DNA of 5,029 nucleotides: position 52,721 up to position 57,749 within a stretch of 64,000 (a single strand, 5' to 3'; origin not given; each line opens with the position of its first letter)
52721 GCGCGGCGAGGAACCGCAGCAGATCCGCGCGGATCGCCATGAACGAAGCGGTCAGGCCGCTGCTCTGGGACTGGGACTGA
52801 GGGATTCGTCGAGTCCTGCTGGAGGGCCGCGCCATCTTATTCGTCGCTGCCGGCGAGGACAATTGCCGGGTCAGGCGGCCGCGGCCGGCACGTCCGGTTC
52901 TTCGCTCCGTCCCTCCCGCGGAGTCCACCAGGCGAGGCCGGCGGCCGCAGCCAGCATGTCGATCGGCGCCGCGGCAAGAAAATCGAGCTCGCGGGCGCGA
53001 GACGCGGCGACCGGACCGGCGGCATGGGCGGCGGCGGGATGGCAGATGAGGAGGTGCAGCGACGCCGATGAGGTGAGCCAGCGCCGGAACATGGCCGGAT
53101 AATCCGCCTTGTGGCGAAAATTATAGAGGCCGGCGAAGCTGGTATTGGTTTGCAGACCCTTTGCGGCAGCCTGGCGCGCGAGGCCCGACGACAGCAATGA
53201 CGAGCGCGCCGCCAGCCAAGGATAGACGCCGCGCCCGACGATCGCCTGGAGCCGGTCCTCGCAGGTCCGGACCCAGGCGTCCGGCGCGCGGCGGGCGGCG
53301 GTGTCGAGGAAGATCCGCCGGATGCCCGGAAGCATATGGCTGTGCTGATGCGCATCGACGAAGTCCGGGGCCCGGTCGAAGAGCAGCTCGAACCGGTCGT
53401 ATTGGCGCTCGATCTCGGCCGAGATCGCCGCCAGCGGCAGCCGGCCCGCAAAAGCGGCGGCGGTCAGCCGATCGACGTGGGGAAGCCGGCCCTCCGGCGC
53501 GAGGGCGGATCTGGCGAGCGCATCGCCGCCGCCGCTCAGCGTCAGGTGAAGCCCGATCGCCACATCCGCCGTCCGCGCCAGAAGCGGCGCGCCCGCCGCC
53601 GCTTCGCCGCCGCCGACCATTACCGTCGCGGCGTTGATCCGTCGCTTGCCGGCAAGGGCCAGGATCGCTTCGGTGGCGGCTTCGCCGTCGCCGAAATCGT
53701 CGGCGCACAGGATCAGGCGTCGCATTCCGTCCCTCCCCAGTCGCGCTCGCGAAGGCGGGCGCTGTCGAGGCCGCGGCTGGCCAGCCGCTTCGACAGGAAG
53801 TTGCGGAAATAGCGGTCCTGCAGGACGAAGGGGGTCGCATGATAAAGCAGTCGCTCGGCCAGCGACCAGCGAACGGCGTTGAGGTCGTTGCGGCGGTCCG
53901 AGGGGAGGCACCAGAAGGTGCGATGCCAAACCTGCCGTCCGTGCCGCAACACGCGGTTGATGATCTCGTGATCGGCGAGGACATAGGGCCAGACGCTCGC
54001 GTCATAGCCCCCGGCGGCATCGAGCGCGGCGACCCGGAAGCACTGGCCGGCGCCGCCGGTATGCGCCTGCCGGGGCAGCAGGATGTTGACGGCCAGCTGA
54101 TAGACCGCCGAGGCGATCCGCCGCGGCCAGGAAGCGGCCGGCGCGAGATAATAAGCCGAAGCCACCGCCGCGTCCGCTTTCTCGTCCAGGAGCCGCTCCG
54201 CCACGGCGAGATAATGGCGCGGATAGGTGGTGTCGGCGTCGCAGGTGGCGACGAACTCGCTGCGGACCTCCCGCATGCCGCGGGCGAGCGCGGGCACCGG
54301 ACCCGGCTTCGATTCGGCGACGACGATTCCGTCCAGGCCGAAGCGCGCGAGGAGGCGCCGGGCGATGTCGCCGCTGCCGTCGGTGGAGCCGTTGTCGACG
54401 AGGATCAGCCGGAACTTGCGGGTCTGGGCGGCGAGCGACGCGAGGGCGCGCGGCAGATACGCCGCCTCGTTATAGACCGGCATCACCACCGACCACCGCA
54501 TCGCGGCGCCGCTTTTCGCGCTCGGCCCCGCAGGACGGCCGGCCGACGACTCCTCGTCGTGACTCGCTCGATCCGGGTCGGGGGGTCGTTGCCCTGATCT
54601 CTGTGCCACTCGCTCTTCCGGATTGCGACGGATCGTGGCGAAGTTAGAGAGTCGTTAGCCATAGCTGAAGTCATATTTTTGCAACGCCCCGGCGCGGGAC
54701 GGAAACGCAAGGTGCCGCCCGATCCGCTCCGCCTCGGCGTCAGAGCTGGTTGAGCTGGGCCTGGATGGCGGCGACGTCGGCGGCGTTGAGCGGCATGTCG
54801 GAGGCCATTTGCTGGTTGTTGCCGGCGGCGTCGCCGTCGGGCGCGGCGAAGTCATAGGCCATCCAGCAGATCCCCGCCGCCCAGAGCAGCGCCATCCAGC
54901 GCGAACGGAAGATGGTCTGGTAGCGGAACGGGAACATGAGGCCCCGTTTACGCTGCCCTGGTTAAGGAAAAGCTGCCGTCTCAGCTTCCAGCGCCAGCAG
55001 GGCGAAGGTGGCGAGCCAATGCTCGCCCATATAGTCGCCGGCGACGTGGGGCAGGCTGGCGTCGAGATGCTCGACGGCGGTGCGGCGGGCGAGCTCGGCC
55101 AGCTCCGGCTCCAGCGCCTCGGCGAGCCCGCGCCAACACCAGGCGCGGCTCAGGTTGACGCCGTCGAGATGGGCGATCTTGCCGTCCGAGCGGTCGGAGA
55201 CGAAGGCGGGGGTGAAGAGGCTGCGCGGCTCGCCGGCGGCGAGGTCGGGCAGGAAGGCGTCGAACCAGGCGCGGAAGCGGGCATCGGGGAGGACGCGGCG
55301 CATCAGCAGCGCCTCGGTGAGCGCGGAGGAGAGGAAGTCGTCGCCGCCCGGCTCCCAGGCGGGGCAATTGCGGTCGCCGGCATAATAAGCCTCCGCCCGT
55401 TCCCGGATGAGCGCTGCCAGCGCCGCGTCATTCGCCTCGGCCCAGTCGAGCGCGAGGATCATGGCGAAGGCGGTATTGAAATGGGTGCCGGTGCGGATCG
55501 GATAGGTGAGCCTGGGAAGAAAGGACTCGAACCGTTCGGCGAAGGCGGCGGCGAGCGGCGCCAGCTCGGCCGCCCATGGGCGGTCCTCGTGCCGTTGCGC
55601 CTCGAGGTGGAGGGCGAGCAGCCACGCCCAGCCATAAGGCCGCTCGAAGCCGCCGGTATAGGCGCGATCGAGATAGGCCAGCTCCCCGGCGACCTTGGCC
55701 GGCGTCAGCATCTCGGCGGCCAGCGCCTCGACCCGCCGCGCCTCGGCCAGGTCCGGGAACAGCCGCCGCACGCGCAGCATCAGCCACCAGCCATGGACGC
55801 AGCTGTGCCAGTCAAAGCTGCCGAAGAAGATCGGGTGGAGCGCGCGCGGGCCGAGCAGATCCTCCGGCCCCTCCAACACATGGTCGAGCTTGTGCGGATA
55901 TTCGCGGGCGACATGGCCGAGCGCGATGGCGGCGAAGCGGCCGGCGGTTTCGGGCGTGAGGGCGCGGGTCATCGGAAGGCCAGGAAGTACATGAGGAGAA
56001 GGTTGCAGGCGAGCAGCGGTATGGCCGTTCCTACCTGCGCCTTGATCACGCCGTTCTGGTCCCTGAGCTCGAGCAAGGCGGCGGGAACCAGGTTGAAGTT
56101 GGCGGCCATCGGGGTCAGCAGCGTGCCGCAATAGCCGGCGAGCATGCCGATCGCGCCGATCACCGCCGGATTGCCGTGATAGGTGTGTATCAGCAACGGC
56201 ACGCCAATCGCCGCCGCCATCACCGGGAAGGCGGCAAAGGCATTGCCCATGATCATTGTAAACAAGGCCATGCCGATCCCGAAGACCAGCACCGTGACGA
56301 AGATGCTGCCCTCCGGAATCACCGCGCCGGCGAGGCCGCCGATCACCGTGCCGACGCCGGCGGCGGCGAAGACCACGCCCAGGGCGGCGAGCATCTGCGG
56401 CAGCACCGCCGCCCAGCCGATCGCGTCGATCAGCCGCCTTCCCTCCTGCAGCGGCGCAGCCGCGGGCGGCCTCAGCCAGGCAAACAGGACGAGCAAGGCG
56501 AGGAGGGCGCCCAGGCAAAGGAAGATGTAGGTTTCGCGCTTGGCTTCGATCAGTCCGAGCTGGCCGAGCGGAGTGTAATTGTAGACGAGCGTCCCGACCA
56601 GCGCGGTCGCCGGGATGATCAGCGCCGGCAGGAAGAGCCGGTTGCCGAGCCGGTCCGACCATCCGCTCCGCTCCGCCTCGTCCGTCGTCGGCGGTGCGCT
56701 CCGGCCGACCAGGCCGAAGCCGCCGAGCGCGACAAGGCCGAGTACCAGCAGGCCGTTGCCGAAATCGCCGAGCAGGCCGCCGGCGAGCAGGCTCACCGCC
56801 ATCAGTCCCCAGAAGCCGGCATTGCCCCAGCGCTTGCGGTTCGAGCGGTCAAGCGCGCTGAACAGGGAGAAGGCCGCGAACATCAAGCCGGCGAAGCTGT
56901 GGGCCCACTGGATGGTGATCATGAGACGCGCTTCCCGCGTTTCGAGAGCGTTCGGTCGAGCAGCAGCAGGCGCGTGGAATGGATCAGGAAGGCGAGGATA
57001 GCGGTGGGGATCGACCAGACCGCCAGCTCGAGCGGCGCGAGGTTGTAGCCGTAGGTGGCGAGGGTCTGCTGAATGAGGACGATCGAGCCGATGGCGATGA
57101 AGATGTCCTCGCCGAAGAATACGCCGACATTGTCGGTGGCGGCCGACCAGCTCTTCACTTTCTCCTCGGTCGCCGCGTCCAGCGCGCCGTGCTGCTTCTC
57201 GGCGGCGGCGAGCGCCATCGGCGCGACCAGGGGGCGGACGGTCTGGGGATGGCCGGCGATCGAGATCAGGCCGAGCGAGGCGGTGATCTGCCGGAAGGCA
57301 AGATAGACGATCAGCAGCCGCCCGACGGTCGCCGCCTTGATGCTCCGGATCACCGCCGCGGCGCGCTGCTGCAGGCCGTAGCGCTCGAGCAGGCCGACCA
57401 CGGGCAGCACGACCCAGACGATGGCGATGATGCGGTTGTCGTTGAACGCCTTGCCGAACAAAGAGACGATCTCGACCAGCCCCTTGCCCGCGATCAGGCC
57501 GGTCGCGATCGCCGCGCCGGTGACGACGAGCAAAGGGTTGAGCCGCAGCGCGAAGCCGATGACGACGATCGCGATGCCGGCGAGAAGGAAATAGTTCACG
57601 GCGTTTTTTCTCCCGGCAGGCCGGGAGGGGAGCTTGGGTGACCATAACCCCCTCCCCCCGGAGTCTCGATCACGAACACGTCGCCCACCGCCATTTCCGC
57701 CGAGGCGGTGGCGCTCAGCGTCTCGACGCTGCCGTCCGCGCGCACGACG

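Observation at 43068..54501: Eleven co-directional genes: three glycosyltransferases, two deacetylase-like proteins, membrane proteins and an LptF/G-like permease. Candidate amino-sugar glycolipid (glycosphingolipid?) assembly/export locus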

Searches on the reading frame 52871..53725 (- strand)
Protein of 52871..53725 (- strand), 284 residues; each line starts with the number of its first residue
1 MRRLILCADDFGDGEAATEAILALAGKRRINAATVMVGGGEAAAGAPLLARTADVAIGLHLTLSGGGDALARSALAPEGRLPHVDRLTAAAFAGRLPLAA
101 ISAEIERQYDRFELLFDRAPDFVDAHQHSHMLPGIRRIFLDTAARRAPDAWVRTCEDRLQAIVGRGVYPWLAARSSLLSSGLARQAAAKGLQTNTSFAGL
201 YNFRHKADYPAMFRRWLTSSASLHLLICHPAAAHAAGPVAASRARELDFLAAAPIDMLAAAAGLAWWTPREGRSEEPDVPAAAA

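Call 5: search_protein_families(library=pfam, proteins=[window:52871-53725:-], max_evalue=0.01)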
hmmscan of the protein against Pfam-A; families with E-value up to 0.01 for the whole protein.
window:52871-53725:- (284 aa): 1 family
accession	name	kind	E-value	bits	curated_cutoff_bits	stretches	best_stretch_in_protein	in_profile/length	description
PF04794.17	YdjC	-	2.3e-43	149.4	29.7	1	3-251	1-256/266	YdjC-like protein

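Call 12: search_protein_families(library=ncbifam, proteins=[window:52871-53725:-], max_evalue=0.001)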
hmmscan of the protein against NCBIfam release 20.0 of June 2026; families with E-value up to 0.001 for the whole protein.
window:52871-53725:- (284 aa): 2 families
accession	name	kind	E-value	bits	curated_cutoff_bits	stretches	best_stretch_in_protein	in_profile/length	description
NF002559.0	PRK02134.1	equivalog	3.5e-17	62.8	227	1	2-146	3-145/249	chitin disaccharide deacetylase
TIGR03473.1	HpnK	hypoth_equivalog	2.3e-15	56.6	232.6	1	1-237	1-242/283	hopanoid biosynthesis-associated protein HpnK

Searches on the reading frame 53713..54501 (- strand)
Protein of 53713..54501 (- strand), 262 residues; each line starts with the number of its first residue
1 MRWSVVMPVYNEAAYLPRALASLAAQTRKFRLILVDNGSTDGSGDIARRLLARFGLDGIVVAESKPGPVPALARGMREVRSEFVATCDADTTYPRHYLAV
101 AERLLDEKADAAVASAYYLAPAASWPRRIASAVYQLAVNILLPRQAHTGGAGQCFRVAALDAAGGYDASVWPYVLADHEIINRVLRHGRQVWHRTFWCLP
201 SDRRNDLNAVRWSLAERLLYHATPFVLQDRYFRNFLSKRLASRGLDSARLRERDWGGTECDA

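Call 5: search_protein_families(library=pfam, proteins=[window:53713-54501:-], max_evalue=0.01)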
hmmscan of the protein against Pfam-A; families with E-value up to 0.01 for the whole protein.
window:53713-54501:- (262 aa): 4 families
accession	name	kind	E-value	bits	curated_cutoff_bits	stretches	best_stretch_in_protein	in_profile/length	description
PF00535.33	Glycos_transf_2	-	1.2e-24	87.6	23.3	1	4-118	1-117/168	Glycosyl transferase family 2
PF13641.12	Glyco_tranf_2_3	-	6.3e-11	43.2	27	1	4-191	4-201/230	Glycosyltransferase like family 2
PF13506.12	Glyco_transf_21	-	3.1e-08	33.7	21.7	1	71-192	21-145/174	Glycosyl transferase family 21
PF12804.13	NTP_transf_3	-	0.00076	20.1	27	1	47-136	51-144/160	MobA-like NTP transferase domain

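Call 12: search_protein_families(library=ncbifam, proteins=[window:53713-54501:-], max_evalue=0.001)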
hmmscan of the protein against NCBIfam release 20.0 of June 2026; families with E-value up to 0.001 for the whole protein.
window:53713-54501:- (262 aa): 18 families
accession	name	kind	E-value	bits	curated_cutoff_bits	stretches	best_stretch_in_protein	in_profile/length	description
TIGR04283.1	glyco_like_mftF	equivalog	6.4e-15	55.3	182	1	4-204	2-188/221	TIGR04283 family arsenosugar biosynthesis glycosyltransferase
NF007482.0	PRK10073.1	equivalog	3.8e-12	45.9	423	1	3-119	8-125/334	glycosyltransferase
NF041875.1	EPS_EpsD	equivalog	3e-11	43.3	370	1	4-113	2-112/325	exopolysaccharide biosynthesis glycosyltransferase EpsD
TIGR03965.1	mycofact_glyco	equivalog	1.1e-09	37.7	280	1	4-230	77-306/467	mycofactocin biosynthesis glycosyltransferase MftF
TIGR03469.1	HpnB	hypoth_equivalog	3e-08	33.1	379.25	1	5-166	48-229/386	hopene-associated glycosyltransferase HpnB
NF038302.1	EPS_HpsE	equivalog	1.5e-07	30.7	300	1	3-114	3-120/307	hormogonium polysaccharide biosynthesis glycosyltransferase HpsE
NF007986.1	PRK10714.1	equivalog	1.7e-07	30.6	529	1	3-132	8-140/316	undecaprenyl-phosphate 4-deoxy-4-formamido-L-arabinose transferase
TIGR03937.1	PgaC_IcaA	equivalog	2.3e-07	30.1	422.3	1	4-95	48-140/407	poly-beta-1,6-N-acetyl-D-glucosamine synthase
NF047683.1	TeichurnBiosyTuaG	equivalog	7.6e-06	25.7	400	1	4-117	9-123/252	teichuronic acid biosynthesis protein TuaG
NF041391.1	DPhHxTase_Halo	equivalog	3e-05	23.1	375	1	7-145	1-134/213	dolichyl-phosphate hexose transferase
TIGR03472.1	HpnI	equivalog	0.00016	20.6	310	1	4-191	44-242/373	bacteriohopanetetrol glucosamine biosynthesis glycosyltransferase HpnI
NF053739.1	GlytfEpsEBac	equivalog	0.00029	19.9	450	1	3-92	3-94/265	glycosyltransferase EpsE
NF041865.1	EpsU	equivalog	0.0004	19.5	700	1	3-132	41-174/394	exopolysaccharide biosynthesis GT2 family glycosyltransferase EpsU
TIGR04182.1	glyco_TIGR04182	equivalog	0.00048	19.6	325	1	5-108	4-101/293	S-layer glycoprotein N-glycosyltransferase AglJ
TIGR03111.1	glyc2_xrt_Gpos1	hypoth_equivalog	0.00064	18.6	363.95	1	5-93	53-144/439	TIGR03111 family XrtG-associated glycosyltransferase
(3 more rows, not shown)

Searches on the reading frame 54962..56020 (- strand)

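Call 11: search_protein_families(library=pfam, proteins=[window:54962-56020:-], max_evalue=1)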
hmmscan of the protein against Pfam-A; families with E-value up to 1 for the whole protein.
window:54962-56020:- (352 aa): 2 families
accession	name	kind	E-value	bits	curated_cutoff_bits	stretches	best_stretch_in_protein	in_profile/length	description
PF11199.13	DUF2891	-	4.9e-131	437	25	1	28-343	2-325/325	Protein of unknown function (DUF2891)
PF22968.2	RNF34L-like_3rd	-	0.15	12.5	27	1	59-90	14-46/55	E3 ubiquitin-protein ligase rififylin-like domain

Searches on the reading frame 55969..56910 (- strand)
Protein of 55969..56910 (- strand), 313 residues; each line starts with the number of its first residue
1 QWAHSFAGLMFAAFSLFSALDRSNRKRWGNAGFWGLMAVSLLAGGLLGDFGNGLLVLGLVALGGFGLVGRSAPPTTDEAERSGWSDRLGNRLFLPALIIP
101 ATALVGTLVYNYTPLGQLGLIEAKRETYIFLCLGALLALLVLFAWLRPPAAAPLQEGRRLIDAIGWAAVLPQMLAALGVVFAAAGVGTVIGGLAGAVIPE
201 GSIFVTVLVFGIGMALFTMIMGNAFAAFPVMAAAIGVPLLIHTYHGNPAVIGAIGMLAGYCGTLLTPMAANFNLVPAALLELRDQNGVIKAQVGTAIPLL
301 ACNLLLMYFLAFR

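Call 11: search_protein_families(library=pfam, proteins=[window:55969-56910:-], max_evalue=1)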
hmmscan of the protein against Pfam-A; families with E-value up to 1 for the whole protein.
window:55969-56910:- (313 aa): 1 family
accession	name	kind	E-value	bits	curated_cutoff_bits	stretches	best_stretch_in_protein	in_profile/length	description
PF06166.18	DUF979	-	2.3e-116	388.8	26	1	2-312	2-307/307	Protein of unknown function (DUF979)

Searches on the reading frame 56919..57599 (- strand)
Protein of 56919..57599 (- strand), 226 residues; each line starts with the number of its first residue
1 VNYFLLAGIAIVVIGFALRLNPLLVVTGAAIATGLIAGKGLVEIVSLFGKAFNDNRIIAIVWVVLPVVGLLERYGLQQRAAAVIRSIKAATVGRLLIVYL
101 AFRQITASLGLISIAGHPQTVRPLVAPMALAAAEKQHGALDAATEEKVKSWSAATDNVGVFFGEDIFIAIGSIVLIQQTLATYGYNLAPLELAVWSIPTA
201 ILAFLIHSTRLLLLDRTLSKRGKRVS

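Call 11: search_protein_families(library=pfam, proteins=[window:56919-57599:-], max_evalue=1)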
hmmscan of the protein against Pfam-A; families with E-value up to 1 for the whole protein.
window:56919-57599:- (226 aa): 3 families
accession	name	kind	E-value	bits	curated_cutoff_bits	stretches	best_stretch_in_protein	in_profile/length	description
PF06149.18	DUF969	-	2e-87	292.7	32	1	4-218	2-215/216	Protein of unknown function (DUF969)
PF13726.12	Na_H_antiport_2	-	0.0055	17.3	29.8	1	8-65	6-63/87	Na+-H+ antiporter family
PF03208.24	PRA1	-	0.22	11.5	30.1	1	1-68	40-105/143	PRA1 family protein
